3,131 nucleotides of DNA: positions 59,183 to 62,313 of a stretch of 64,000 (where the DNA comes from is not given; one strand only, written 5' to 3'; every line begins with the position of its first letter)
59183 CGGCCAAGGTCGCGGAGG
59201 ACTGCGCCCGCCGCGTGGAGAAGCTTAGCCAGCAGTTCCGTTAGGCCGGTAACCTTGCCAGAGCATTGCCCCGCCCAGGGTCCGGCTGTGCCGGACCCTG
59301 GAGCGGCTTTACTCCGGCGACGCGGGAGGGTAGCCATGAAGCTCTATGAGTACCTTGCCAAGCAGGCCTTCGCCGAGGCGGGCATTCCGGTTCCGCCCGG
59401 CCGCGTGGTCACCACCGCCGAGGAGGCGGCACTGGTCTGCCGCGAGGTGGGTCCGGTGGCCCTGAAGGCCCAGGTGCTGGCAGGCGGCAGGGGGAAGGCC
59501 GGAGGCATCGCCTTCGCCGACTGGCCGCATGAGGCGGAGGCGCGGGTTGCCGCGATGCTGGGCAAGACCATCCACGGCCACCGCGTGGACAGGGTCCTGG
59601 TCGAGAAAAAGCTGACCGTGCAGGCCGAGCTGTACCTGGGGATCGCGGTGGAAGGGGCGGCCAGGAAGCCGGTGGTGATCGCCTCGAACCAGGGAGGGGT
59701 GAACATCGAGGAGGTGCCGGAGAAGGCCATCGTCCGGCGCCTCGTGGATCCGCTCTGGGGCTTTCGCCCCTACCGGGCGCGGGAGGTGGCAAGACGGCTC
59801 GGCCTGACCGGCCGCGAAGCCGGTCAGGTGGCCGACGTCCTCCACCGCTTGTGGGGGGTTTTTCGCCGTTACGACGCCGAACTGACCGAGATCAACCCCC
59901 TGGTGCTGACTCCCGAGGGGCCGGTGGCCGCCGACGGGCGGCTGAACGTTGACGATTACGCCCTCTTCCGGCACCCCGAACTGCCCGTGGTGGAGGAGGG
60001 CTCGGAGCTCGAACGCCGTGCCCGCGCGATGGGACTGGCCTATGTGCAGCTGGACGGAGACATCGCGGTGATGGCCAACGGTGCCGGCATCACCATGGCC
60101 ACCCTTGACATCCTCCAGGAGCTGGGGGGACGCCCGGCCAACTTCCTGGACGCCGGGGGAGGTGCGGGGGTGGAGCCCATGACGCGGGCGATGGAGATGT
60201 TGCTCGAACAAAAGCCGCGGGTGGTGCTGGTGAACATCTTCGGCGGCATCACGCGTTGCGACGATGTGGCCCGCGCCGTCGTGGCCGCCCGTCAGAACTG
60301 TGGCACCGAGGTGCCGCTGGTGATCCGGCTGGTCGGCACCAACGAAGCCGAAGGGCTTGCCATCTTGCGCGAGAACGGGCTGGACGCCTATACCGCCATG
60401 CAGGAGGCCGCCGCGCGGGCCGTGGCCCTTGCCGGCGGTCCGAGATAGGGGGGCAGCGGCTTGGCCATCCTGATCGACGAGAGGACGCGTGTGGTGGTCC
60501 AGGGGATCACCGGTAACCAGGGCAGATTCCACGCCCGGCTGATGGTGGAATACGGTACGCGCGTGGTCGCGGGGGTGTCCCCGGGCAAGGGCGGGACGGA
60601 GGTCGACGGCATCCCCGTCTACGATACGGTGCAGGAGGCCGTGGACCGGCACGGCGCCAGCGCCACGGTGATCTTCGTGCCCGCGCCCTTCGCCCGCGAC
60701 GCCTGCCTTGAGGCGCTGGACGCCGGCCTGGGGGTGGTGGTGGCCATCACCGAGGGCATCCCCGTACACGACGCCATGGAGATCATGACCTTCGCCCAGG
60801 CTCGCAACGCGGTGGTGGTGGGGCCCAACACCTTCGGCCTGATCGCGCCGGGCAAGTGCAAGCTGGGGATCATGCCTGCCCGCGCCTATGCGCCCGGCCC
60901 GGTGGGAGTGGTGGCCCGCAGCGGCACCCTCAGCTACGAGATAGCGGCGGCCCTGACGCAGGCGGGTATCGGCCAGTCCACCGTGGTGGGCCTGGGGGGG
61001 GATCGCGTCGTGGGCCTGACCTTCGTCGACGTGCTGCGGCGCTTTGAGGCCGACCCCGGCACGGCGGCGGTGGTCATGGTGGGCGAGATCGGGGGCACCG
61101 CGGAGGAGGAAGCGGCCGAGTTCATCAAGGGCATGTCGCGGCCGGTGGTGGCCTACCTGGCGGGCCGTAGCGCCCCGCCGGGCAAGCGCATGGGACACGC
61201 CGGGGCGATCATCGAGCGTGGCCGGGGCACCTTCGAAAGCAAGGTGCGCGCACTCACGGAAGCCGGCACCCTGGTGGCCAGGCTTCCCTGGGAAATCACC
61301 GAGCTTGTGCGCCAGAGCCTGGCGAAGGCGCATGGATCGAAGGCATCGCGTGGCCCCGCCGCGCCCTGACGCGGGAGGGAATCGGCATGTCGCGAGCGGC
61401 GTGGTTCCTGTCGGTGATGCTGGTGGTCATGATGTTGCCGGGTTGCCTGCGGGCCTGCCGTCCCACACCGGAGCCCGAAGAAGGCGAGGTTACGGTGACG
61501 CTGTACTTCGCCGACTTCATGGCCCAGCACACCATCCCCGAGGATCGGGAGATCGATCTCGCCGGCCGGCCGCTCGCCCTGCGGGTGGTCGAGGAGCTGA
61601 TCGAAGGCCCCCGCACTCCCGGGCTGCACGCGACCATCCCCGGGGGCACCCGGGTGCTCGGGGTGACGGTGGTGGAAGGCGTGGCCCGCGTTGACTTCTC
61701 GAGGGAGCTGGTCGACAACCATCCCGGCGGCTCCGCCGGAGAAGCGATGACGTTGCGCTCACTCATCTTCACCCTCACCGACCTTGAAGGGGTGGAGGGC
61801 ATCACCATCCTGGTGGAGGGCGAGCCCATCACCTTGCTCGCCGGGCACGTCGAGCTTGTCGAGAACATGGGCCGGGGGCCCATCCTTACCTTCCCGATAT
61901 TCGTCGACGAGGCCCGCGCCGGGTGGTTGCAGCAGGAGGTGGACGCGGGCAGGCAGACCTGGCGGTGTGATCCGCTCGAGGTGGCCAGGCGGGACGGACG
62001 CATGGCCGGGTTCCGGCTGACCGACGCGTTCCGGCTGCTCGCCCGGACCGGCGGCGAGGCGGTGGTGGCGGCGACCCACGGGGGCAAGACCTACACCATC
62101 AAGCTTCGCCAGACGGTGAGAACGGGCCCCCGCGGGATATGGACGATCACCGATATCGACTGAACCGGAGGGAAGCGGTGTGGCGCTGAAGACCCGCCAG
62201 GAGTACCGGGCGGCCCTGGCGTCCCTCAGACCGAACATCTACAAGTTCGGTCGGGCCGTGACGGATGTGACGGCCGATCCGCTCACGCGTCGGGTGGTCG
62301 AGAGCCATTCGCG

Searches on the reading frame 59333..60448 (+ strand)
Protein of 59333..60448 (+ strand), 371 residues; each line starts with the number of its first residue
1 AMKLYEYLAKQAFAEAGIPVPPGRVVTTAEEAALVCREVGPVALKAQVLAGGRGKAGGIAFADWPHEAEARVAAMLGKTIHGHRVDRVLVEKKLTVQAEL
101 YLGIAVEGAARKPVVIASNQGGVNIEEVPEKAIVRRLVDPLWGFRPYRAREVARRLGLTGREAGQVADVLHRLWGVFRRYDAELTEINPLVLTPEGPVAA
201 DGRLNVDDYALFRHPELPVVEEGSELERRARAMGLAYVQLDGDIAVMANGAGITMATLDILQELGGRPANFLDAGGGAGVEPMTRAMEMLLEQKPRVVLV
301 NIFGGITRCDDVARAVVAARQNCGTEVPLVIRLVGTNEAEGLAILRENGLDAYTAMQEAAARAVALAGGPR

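Call 25: search_protein_families(library=pfam, proteins=[window:59333-60448:+], max_evalue=0.00001)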
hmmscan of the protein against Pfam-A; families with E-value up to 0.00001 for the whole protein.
window:59333-60448:+ (371 aa): 4 families
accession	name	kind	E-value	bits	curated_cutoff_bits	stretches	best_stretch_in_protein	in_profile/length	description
PF08442.15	ATP-grasp_2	-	5.9e-56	189.7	29.5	1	3-191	1-201/202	ATP-grasp domain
PF00549.24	Ligase_CoA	-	3.9e-19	69.5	24.5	1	248-364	2-126/128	CoA-ligase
PF24948.1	Citrate_synth_N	-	2.4e-09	37.4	83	1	44-213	56-227/232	ATP-citrate synthase ATP-grasp domain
PF13549.11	ATP-grasp_5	-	1.4e-08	34.8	27.6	1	4-206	10-221/221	ATP-grasp domain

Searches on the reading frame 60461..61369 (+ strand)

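Call 25: search_protein_families(library=pfam, proteins=[window:60461-61369:+], max_evalue=0.00001)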
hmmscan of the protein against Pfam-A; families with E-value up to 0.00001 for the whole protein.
window:60461-61369:+ (302 aa): 4 families
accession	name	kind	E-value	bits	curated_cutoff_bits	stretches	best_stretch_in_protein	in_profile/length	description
PF02629.25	CoA_binding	-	9.6e-30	103.6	22.3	1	6-99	1-97/97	CoA binding domain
PF00549.24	Ligase_CoA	-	2.7e-22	79.7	24.5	1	152-270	2-127/128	CoA-ligase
PF13607.11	Succ_CoA_lig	-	9.9e-11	42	27.4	1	145-250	1-106/138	Succinyl-CoA ligase like flavodoxin domain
PF13380.12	CoA_binding_2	-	1.1e-06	29.6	22.8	0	11-127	3-113/116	CoA binding domain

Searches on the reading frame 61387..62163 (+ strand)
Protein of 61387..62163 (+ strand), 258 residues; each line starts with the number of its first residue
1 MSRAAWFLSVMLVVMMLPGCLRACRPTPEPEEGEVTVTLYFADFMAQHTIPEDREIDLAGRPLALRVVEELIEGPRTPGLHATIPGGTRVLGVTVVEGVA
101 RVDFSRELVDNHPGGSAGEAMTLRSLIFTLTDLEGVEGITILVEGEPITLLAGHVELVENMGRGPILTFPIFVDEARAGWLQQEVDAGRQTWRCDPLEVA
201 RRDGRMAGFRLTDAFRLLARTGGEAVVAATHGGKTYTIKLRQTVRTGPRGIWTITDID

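Call 65: search_protein_families(library=pfam, proteins=[window:61387-62163:+], max_evalue=0.0001)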
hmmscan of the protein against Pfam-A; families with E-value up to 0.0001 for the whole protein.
window:61387-62163:+ (258 aa): 1 family
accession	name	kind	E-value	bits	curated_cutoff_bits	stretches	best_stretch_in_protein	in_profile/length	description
PF10646.14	Germane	-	2.8e-23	83.2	23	1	38-148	1-116/117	Sporulation and spore germination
